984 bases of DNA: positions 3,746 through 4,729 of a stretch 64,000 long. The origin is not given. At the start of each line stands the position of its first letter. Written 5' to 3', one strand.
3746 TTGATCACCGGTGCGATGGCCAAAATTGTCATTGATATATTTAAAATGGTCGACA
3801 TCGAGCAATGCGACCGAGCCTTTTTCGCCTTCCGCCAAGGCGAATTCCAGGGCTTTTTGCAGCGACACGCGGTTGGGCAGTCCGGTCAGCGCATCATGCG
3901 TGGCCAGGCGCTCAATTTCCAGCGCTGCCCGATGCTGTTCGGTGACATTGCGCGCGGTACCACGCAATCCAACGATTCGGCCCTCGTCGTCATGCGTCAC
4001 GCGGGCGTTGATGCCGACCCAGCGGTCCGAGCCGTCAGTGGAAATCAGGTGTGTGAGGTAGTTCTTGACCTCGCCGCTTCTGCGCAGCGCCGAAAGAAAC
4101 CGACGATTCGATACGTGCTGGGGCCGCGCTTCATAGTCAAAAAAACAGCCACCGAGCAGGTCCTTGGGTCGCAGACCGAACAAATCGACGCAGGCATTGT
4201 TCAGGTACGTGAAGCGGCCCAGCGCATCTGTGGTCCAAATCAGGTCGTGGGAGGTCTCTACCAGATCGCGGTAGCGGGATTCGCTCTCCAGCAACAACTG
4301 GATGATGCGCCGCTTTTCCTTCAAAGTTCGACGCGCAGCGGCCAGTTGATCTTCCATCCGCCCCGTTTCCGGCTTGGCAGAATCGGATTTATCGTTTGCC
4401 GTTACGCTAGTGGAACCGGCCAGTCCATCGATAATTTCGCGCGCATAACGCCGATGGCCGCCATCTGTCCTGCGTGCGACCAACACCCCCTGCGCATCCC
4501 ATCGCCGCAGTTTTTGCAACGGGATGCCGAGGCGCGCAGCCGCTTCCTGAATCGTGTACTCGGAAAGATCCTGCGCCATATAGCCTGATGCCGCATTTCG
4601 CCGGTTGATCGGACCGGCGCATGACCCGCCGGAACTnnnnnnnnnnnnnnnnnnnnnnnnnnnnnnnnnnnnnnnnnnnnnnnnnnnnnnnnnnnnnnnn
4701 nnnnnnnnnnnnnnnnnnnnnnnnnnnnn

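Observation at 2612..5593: RpfF-like DSF synthase in an apparent operon with an RpfR-like PAS-GGDEF-EAL protein that carries a DNA-binding domain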

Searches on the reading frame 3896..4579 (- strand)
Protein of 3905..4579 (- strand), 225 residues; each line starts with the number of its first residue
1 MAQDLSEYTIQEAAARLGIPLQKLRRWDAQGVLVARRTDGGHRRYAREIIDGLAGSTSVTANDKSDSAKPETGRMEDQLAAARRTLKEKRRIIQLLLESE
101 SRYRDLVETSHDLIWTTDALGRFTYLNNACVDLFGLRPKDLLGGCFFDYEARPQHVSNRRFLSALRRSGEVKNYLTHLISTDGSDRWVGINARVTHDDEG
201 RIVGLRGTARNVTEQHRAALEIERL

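Call 26: predict_structure(alignment_id=A2)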
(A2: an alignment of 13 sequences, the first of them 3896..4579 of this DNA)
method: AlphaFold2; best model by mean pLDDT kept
length: 228 residues; sequences in the alignment: 13
mean_pLDDT: 59.0   pTM: 0.38
mean pLDDT of the five models: 59.0, 56.6, 54.2, 54.0, 37.6
residues with pLDDT >= 90: 0; 70-90: 57; 50-70: 103; < 50: 68
segments of 3 or more residues with pLDDT < 50: 1-4, 57-73, 99-112, 116-124, 142-157
pLDDT, mean of each block of 10 residues (from residue 1): 65 85 78 76 82 59 35 48 59 52 36 42 48 57 40 40 68 66 65 70 61 67 57
secondary structure, 60 per line:
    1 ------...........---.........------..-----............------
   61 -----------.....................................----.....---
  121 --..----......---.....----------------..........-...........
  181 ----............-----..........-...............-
elements in order: E7-9 H10-17 H21-29 E43-46 H47-54 H72-108 E113-117 H129-134 H159-168 E170-180 E185-196 E202-211 H213-227

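Call 55: find_related_loci(query=A1, collection=genome_contigs, flank=5000)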
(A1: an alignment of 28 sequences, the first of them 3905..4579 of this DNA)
Query A1 (225 aa) in genome_contigs; peptide patterns used: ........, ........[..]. (x = any residue, [..] = any of these).
298 stretches matched a pattern; 264 encode a relative of the query (tblastn E <= 1e-3); the best 80 are kept; 80 distinct loci.
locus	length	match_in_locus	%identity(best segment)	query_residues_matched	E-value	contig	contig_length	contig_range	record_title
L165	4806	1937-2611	96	1-225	2e-147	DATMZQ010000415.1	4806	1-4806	MAG TPA_asm: Burkholderiales bacterium isolate SMAG_U11139 k141_2748227, whole genome shotgun sequence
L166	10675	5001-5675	92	1-225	1e-138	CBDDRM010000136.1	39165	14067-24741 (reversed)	uncultured bacterium isolate s9_101 genome assembly, contig: s9_101.fak141_1727432, whole genome shotgun sequence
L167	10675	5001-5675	91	1-225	3e-137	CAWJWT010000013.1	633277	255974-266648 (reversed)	MAG: uncultured beta proteobacterium isolate MFD01275.bin.2.24 genome assembly, contig: contig_5940, whole genome shotgu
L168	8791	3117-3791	90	1-225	3e-136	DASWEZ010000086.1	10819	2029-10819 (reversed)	MAG TPA_asm: Burkholderiales bacterium isolate SMAG_U2776 k141_452268, whole genome shotgun sequence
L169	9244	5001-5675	90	1-225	5e-136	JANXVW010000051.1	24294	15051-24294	MAG: Betaproteobacteria bacterium isolate GL140_1_metabat_206_sub GL140_1_k141_173992, whole genome shotgun sequence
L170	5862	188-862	89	1-225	9e-136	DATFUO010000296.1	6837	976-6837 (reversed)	MAG TPA_asm: Burkholderiales bacterium isolate SMAG_U9439 k141_5757480, whole genome shotgun sequence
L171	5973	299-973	88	1-225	2e-133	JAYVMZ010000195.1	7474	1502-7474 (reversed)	MAG: Betaproteobacteria bacterium isolate GL61_DN_metabinner_6_sub GL61_DN_metabinner_6_sub_194, whole genome shotgun se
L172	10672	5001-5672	88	1-225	4e-133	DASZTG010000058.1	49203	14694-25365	MAG TPA_asm: Burkholderiales bacterium isolate SMAG_U6070 k141_477351, whole genome shotgun sequence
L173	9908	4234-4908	85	1-225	2e-129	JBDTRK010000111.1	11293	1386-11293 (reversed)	MAG: Betaproteobacteria bacterium isolate cluster3_bin.244 NODE_25491_length_11293_cov_8.283057, whole genome shotgun se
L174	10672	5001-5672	85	1-225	1e-128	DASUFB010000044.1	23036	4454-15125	MAG TPA_asm: Burkholderiales bacterium isolate SMAG_U1368 k141_1082055, whole genome shotgun sequence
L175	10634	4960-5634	88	1-225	4e-133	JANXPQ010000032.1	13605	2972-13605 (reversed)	MAG: Betaproteobacteria bacterium isolate GL140_3_concoct_254_sub GL140_3_k141_131435, whole genome shotgun sequence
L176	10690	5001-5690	80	1-225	1e-123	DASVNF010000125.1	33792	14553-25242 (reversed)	MAG TPA_asm: Burkholderiales bacterium isolate SMAG_U3119 k141_215559, whole genome shotgun sequence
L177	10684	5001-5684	82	1-225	1e-123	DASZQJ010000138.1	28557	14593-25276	MAG TPA_asm: Burkholderiales bacterium isolate SMAG_U5994 k141_550361, whole genome shotgun sequence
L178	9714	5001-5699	78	1-225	5e-123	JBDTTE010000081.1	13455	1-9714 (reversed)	MAG: Betaproteobacteria bacterium isolate cluster3_bin.289 NODE_18911_length_13455_cov_8.824851, whole genome shotgun se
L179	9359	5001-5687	79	1-225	1e-121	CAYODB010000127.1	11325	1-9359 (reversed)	MAG TPA_asm: uncultured Bordetella sp. isolate SRP128246_co1_394 genome assembly, contig: NODE_14021_length_11325_cov_8.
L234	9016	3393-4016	66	7-225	8e-97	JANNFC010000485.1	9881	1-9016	MAG: Betaproteobacteria bacterium isolate OTE_75_metabat_334 OTE_75_k141_931167, whole genome shotgun sequence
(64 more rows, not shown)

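Call 62: fold_search(model_id=the predicted structure, library=pdb)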
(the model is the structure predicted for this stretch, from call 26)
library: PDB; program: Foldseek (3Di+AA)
matches with E <= 10: 1543; with E <= 0.001: 91
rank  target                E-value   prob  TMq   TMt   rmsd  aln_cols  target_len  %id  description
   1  6hmj_A                2.3e-05  1.00  0.37  0.25  22.4       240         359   14  Structure of an RNA-binding Light-Oxygen-Voltage Receptor (released 2019-08-28)
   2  6hmj_C                3.1e-05  1.00  0.36  0.25  24.0       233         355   14  Structure of an RNA-binding Light-Oxygen-Voltage Receptor (released 2019-08-28)
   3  3k3c_C                4.4e-05  1.00  0.33  0.45   8.5       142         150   17  The N-terminal PAS domain crystal structure of Rv1364c from Mycobacterium tuberculosis at 1.62 (released 2010-09-29)
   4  6hmj_D                4.6e-05  1.00  0.37  0.25  24.7       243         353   14  Structure of an RNA-binding Light-Oxygen-Voltage Receptor (released 2019-08-28)
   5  8a7h_A                1.0e-04  1.00  0.37  0.25   7.6       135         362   20  Crystal structure of a chimeric LOV-Histidine kinase SB2F1-I66R mutant (light state; asymmetrical variant, trigonal fo (released 2024-01-10)
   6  7yx0_A                1.0e-04  1.00  0.36  0.47  19.4       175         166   15  Crystal structure of the full-length short LOV protein SBW25-LOV from Pseudomonas fluorescens (light state) (released 2023-05-24)
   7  6ph4_A                1.0e-04  1.00  0.31  0.24   7.1       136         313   21  Full length LOV-PAS-HK construct from the LOV-HK sensory protein from Brucella abortus (light-adapted, construct 15-48 (released 2020-12-30)
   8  9vf7_D                1.1e-04  1.00  0.38  0.58   7.0       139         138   19  Structure of Meiothermus ruber Mrub_1259 LOV domain with N- and C-terminal alpha helices (MrLOVe) (released 2025-06-25)
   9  9vf7_A                1.1e-04  1.00  0.36  0.54   7.3       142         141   20  Structure of Meiothermus ruber Mrub_1259 LOV domain with N- and C-terminal alpha helices (MrLOVe) (released 2025-06-25)
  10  5dkk_A                1.1e-04  1.00  0.32  0.50   9.3       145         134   13  Structure of the dark-state monomer of the blue light photoreceptor Aureochrome 1a LOV from P. tricornutum (released 2016-01-13)
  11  6ph2_A                1.2e-04  1.00  0.32  0.52   6.1       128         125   20  Complete LOV domain from the LOV-HK sensory protein from Brucella abortus (mutant C69S, construct 15-155) (released 2020-12-30)
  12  9vf7_C                1.4e-04  1.00  0.34  0.51   7.7       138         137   20  Structure of Meiothermus ruber Mrub_1259 LOV domain with N- and C-terminal alpha helices (MrLOVe) (released 2025-06-25)
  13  3k3c_A                1.4e-04  1.00  0.30  0.41   9.7       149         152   15  The N-terminal PAS domain crystal structure of Rv1364c from Mycobacterium tuberculosis at 1.62 (released 2010-09-29)
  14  6ph2_C                1.7e-04  1.00  0.32  0.52   6.1       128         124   20  Complete LOV domain from the LOV-HK sensory protein from Brucella abortus (mutant C69S, construct 15-155) (released 2020-12-30)
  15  7a6p_A                1.8e-04  1.00  0.36  0.51   7.4       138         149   20  Structural determinants underlying the adduct lifetime in a short LOV protein PpSB2-LOV (released 2021-03-10)
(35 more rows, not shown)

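Call 68: search_protein_representatives(protein=window:3905-4579:-)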
Query: 225 residues. Proteins with E-value up to 0.001 (for the whole library): 162665; up to 1e-10: 46938; up to 1e-30: 2062. The best 150 are listed.
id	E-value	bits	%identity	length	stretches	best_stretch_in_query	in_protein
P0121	8.8e-120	414.3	22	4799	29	106-224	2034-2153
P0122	6.9e-99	346.1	81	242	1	1-195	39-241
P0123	1.5e-95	335.2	28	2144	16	87-215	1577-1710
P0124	2.4e-91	321.4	31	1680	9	78-222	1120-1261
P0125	3.3e-89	314.5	27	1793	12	71-219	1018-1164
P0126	2.4e-88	311.6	30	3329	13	85-224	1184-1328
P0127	1.0e-86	306.3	65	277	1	6-225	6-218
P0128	3.0e-86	304.8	25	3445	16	76-222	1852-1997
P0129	1.5e-83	296.0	29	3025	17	94-216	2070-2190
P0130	3.1e-83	294.9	24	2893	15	86-219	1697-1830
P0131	4.2e-81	288.0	27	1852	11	81-219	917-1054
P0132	2.0e-80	285.8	27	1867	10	88-221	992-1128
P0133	2.8e-80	285.3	27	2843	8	76-221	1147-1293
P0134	8.7e-78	277.1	25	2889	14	86-217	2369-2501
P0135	5.5e-76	271.2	62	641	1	6-223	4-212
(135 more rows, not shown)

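Call 72: search_solved_structures(query=A1, max_evalue=1, show_alignments=0)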
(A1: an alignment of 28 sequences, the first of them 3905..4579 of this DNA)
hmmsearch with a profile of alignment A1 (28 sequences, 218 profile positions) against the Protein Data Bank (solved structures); distinct sequences matched with E-value up to 1: 100 (the best 60 are shown).
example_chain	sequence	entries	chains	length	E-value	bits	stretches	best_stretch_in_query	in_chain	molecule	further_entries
3eeh_A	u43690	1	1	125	6.9e-07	31.9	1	87-203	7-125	putative light and redox sensing histidine kinase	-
2vz4_A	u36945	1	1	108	1.2e-05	27.9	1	7-56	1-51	HTH-TYPE TRANSCRIPTIONAL ACTIVATOR TIPA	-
3whp_A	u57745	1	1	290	1.5e-05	27.6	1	7-79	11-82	Probable transcriptional regulator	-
5c8d_A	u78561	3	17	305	1.6e-05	27.5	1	7-79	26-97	Light-dependent transcriptional regulator CarH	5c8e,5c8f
8jbs_A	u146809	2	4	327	1.7e-05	27.4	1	3-48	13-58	Putative cobalamin binding protein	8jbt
4hh2_A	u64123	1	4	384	3.3e-05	26.5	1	88-141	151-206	Transcriptional regulator, PpsR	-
6amk_A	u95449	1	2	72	4.1e-05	26.2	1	11-56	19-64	Putative DNA-binding protein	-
6ama_A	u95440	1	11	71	6.9e-05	25.4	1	11-55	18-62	Putative DNA-binding protein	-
8isj_A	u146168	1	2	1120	0.00036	23.1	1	45-212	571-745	Phytochrome A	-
8iff_A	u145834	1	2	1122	0.00036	23.1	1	45-212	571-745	Phytochrome A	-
8f5z_B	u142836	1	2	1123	0.00036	23.1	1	45-212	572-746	Phytochrome A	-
8isi_A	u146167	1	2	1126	0.00036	23.1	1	45-212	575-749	Phytochrome A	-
4zpr_B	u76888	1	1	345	0.00045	22.8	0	112-189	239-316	Hypoxia-inducible factor 1-alpha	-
4mn5_A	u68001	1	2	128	0.00048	22.7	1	87-137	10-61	Sensor protein kinase WalK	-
9ofu_A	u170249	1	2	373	0.00051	22.6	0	112-189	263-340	Hypoxia-inducible factor 1-alpha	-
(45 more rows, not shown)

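Call 95: search_protein_families(library=pfam, proteins=[L234:1987-3138:+, L234:14-1951:-], max_evalue=0.001)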
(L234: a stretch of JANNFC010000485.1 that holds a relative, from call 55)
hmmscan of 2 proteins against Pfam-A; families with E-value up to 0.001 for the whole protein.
L234:1987-3138:+ (383 aa): 2 families
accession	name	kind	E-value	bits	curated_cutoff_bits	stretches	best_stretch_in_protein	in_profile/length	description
PF07995.17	GSDH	-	8.2e-15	55.3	25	1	150-372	111-328/332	Glucose / Sorbosone dehydrogenase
PF23500.1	DUF7133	-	2.1e-07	31.1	27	1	99-374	78-352/385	Domain of unknown function (DUF7133)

L234:14-1951:- (645 aa): 3 families
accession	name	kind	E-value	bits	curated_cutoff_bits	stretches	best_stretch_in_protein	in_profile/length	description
PF00183.23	HSP90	-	4.8e-140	468.4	24.4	1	219-631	67-487/518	Hsp90 protein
PF13589.12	HATPase_c_3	-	2.8e-10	40.8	25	1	33-158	5-106/137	Histidine kinase-, DNA gyrase B-, and HSP90-like ATPase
PF02518.31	HATPase_c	-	1e-07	32.8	26.4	1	32-185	3-109/111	Histidine kinase-, DNA gyrase B-, and HSP90-like ATPase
